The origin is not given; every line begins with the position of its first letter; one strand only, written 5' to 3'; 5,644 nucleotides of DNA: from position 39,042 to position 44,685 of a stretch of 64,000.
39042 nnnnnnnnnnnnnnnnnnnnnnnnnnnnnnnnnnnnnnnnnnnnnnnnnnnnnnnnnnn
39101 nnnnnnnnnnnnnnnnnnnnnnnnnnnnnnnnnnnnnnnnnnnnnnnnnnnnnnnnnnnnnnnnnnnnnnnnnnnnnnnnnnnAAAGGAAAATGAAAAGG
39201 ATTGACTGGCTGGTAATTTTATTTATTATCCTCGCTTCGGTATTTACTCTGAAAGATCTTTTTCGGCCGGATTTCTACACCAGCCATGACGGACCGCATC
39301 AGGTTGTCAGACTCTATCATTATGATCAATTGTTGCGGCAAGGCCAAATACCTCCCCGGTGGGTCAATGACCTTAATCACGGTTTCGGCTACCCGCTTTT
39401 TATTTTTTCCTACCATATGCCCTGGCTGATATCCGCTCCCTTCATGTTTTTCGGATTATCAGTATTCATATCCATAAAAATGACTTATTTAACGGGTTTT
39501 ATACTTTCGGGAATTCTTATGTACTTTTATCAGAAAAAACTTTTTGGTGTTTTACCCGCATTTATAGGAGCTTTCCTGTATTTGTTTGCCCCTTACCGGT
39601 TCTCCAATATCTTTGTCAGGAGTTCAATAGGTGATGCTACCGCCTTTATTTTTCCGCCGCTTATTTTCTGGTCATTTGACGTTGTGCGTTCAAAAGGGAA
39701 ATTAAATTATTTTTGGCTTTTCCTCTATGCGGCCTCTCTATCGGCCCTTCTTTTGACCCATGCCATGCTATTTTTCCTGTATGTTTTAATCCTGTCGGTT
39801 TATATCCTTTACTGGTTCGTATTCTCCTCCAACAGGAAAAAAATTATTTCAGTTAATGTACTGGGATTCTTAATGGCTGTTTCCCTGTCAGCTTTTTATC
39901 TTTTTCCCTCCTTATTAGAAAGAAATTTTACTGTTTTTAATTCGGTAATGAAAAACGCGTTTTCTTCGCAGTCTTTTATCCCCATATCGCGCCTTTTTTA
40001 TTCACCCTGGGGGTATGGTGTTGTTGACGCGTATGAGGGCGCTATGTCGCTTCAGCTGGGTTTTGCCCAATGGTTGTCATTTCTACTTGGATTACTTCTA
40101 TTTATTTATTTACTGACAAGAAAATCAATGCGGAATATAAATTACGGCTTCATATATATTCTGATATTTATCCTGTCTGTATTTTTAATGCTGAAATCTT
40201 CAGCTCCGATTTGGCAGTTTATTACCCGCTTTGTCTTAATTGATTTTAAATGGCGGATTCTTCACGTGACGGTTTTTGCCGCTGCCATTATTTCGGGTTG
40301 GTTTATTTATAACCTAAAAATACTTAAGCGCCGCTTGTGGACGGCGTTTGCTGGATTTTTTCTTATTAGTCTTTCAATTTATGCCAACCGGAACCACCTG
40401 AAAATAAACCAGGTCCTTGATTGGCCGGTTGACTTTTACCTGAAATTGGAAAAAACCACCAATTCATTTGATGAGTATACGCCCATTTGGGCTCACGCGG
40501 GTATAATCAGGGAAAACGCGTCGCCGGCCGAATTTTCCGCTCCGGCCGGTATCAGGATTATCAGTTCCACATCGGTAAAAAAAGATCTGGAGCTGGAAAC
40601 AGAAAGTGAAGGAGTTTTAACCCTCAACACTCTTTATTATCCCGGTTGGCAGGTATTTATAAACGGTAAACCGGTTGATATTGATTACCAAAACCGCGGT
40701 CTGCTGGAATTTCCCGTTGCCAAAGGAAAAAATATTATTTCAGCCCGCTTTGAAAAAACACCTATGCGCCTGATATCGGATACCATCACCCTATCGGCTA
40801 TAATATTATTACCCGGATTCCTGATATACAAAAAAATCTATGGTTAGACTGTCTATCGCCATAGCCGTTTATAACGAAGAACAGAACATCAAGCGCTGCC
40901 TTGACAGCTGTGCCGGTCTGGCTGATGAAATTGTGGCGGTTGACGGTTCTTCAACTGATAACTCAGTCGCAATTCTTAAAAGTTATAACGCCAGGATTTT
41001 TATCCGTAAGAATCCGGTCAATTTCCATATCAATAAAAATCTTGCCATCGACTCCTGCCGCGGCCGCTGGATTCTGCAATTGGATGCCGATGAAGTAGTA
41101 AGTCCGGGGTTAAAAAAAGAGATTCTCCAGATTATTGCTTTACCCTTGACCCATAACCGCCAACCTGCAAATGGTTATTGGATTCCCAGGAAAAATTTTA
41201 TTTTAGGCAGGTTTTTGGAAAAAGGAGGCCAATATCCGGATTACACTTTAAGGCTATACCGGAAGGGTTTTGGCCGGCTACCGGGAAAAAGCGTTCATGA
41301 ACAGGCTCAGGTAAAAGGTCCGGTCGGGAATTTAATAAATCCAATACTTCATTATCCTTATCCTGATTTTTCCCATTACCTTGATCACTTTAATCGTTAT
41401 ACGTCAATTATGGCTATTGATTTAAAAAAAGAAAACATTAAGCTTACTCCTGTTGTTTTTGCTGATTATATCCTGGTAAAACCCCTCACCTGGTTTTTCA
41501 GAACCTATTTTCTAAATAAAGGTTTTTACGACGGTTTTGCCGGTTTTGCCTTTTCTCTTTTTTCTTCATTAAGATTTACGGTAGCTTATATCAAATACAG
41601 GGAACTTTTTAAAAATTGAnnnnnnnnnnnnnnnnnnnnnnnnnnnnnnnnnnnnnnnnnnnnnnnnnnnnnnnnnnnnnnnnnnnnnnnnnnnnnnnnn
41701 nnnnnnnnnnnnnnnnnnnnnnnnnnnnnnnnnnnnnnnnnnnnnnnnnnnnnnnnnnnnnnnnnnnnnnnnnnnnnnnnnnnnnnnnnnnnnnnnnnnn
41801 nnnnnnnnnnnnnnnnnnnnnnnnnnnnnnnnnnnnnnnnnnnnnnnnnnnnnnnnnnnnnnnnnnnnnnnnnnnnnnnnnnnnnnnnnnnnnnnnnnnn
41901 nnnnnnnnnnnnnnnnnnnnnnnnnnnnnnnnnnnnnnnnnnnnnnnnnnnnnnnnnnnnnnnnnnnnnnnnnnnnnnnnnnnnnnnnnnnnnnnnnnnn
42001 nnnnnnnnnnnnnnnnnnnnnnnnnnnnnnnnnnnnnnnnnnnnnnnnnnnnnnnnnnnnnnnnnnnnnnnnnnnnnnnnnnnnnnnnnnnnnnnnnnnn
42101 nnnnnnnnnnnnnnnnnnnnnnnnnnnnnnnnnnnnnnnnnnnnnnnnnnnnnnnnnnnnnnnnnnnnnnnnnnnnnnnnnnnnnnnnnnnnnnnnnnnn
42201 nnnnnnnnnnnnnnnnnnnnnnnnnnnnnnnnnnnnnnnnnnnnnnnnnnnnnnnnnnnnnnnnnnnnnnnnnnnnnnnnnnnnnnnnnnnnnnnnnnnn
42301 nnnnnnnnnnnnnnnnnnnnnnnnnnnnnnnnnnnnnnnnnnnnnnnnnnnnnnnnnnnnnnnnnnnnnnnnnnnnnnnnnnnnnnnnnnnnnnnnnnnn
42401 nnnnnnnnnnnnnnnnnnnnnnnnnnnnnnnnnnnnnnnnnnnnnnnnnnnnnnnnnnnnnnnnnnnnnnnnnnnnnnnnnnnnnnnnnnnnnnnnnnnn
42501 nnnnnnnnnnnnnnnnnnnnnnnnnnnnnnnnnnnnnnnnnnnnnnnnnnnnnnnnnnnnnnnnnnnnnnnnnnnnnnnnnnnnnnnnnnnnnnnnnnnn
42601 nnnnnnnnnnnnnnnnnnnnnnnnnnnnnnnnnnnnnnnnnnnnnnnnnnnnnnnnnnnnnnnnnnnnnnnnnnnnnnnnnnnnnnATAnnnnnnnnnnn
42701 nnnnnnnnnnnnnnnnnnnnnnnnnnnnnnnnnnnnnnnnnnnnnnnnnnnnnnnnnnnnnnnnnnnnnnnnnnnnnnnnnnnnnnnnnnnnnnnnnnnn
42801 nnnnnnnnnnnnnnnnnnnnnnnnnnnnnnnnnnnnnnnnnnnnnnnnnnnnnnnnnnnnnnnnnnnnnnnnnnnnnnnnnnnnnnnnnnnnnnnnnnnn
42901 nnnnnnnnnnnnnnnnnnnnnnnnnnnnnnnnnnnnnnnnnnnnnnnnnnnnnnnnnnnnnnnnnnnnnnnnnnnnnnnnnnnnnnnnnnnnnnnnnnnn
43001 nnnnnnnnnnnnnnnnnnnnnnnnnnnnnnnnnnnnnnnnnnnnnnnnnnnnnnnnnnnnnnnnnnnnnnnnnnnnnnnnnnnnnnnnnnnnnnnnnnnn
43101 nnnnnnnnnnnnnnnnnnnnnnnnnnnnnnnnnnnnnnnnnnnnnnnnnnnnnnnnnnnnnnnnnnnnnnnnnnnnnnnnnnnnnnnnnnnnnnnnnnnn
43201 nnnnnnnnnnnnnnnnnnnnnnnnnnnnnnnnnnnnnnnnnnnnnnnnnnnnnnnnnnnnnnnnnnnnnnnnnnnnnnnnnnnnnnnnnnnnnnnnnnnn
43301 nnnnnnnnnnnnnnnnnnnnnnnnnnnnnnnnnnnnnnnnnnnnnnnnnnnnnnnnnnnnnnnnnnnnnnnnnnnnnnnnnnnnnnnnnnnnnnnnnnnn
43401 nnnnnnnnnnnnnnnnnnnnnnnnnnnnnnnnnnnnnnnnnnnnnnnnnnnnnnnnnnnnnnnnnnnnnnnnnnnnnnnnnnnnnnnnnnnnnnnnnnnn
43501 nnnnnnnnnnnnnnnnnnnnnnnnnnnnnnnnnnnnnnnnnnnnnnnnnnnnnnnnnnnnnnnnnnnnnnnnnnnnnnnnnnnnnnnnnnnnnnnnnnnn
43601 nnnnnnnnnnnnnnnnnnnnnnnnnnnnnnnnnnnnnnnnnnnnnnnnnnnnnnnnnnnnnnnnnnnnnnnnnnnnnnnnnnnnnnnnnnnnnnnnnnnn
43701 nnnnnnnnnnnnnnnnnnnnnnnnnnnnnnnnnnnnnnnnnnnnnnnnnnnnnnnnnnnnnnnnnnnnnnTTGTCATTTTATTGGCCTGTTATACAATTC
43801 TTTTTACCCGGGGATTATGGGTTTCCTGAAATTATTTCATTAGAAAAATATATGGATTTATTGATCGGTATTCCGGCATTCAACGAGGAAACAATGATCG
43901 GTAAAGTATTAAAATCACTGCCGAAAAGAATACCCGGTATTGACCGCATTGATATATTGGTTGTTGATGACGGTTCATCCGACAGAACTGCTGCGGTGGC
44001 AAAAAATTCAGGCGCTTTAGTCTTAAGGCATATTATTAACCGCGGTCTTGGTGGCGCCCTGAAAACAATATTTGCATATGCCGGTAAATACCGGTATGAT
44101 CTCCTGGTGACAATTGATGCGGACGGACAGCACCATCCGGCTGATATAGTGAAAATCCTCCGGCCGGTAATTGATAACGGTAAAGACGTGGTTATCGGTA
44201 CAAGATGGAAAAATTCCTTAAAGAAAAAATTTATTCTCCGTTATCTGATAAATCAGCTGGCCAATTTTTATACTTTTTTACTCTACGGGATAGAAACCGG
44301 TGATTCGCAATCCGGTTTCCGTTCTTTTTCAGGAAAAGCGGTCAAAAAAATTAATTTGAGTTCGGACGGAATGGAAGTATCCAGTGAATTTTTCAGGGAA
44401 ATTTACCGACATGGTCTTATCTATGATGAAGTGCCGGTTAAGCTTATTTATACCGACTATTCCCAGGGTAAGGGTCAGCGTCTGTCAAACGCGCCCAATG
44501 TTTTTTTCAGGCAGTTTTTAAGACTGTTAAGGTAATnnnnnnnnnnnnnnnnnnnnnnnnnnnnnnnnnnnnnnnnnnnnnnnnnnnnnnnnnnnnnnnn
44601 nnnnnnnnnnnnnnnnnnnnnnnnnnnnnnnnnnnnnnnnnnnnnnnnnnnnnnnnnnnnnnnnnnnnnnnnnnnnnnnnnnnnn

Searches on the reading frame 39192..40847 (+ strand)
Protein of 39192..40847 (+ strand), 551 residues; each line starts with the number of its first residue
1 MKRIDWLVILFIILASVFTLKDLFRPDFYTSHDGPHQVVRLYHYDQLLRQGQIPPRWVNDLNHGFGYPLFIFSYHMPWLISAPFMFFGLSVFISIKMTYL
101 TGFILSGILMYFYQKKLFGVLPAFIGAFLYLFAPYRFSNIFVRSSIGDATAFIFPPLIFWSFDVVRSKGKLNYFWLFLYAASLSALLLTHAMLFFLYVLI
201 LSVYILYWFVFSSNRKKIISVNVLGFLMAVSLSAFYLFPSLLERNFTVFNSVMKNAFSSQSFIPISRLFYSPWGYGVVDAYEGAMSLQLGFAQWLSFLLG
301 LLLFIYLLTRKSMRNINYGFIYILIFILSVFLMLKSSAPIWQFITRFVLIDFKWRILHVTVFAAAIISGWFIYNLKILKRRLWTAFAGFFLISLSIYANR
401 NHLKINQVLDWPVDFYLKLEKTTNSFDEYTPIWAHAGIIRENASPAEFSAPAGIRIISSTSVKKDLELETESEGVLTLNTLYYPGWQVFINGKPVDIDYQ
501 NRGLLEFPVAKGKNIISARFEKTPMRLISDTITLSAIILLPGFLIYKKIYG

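Call 5: search_protein_families(library=pfam, proteins=[window:39192-40847:+], max_evalue=0.01)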
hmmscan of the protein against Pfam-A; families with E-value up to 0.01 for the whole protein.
window:39192-40847:+ (551 aa): 1 family
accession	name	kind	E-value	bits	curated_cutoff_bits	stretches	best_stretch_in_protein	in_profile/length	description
PF09586.16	YfhO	-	9.8e-07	28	28.5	1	458-517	762-820/835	Bacterial membrane protein YfhO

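Call 45: search_protein_families(library=ncbifam, proteins=[window:39192-40847:+], max_evalue=0.001)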
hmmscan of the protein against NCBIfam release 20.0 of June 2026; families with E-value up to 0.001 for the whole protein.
window:39192-40847:+ (551 aa): 0 families

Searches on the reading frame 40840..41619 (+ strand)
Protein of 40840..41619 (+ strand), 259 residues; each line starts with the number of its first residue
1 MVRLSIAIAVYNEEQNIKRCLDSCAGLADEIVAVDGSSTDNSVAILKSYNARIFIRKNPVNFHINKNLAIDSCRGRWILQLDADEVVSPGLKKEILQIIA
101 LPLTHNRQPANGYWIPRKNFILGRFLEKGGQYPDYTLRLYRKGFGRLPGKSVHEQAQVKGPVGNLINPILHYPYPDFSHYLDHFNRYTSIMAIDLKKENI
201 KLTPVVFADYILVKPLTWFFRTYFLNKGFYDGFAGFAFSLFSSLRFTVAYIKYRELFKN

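Call 15: search_protein_families(library=pfam, proteins=[window:40840-41619:+], max_evalue=0.001)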
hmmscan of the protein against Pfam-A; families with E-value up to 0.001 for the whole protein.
window:40840-41619:+ (259 aa): 2 families
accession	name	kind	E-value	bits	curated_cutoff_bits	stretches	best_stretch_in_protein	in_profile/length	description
PF00535.33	Glycos_transf_2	-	4.1e-21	76.1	23.3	1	5-98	1-102/168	Glycosyl transferase family 2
PF13704.12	Glyco_tranf_2_4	-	1.8e-05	25.6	27.5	1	12-87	2-84/98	Glycosyl transferase family 2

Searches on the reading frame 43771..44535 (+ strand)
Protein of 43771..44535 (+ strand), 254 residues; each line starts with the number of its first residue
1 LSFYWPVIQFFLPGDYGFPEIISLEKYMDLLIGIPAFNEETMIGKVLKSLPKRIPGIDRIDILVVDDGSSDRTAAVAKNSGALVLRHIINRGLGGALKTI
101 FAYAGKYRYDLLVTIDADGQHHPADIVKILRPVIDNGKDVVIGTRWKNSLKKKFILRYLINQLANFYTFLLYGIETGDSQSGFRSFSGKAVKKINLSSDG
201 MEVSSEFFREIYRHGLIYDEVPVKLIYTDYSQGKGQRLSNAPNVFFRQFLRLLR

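Call 15: search_protein_families(library=pfam, proteins=[window:43771-44535:+], max_evalue=0.001)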
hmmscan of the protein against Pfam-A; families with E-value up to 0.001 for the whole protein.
window:43771-44535:+ (254 aa): 1 family
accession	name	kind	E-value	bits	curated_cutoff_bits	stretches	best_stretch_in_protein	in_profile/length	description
PF00535.33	Glycos_transf_2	-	5.2e-26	92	23.3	1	32-193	2-166/168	Glycosyl transferase family 2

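Call 45: search_protein_families(library=ncbifam, proteins=[window:43771-44535:+], max_evalue=0.001)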
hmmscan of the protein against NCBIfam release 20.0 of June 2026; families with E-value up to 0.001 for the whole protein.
window:43771-44535:+ (254 aa): 15 families
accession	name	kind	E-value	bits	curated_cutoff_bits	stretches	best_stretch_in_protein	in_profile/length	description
NF058614.1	PPMAGASynPpgS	equivalog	8.6e-41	139.8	370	1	30-251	2-222/226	polyprenyl-phospho-N-acetylgalactosaminyl synthase PpgS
TIGR04182.1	glyco_TIGR04182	equivalog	6.4e-27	94.7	325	1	31-225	3-190/293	S-layer glycoprotein N-glycosyltransferase AglJ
NF041391.1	DPhHxTase_Halo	equivalog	5e-15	55.1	375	1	36-213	3-172/213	dolichyl-phosphate hexose transferase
NF047588.1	GlcsyltransPgfSStrep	equivalog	3.5e-11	42.9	500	1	28-195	1-168/308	glycosyltransferase PgfS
NF007986.1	PRK10714.1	equivalog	6e-11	41.9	529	1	30-154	8-134/316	undecaprenyl-phosphate 4-deoxy-4-formamido-L-arabinose transferase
NF010496.0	PRK13915.1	equivalog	9e-10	38.1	262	1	19-136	22-145/307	glucosyl-3-phosphoglycerate synthase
TIGR04283.1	glyco_like_mftF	equivalog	8.9e-09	35.3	182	1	34-178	5-138/221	TIGR04283 family arsenosugar biosynthesis glycosyltransferase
NF041865.1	EpsU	equivalog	5.5e-08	32.2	700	1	32-123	43-137/394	exopolysaccharide biosynthesis GT2 family glycosyltransferase EpsU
TIGR03937.1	PgaC_IcaA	equivalog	1.7e-06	27.2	422.3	1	24-120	41-137/407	poly-beta-1,6-N-acetyl-D-glucosamine synthase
TIGR03469.1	HpnB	hypoth_equivalog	2.4e-06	26.9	379.25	1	24-126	40-153/386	hopene-associated glycosyltransferase HpnB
NF041875.1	EPS_EpsD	equivalog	1.9e-05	24.2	370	1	34-144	5-115/325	exopolysaccharide biosynthesis glycosyltransferase EpsD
TIGR03965.1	mycofact_glyco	equivalog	0.0001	21.4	280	1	24-93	70-142/467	mycofactocin biosynthesis glycosyltransferase MftF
TIGR03111.1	glyc2_xrt_Gpos1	hypoth_equivalog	0.00013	20.9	363.95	1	23-131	44-154/439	TIGR03111 family XrtG-associated glycosyltransferase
NF038302.1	EPS_HpsE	equivalog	0.0005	19.1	300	1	28-79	1-53/307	hormogonium polysaccharide biosynthesis glycosyltransferase HpsE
NF045692.1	OglycostaseCruG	equivalog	0.00085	18.4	600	0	29-159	42-171/386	2'-O-glycosyltransferase CruG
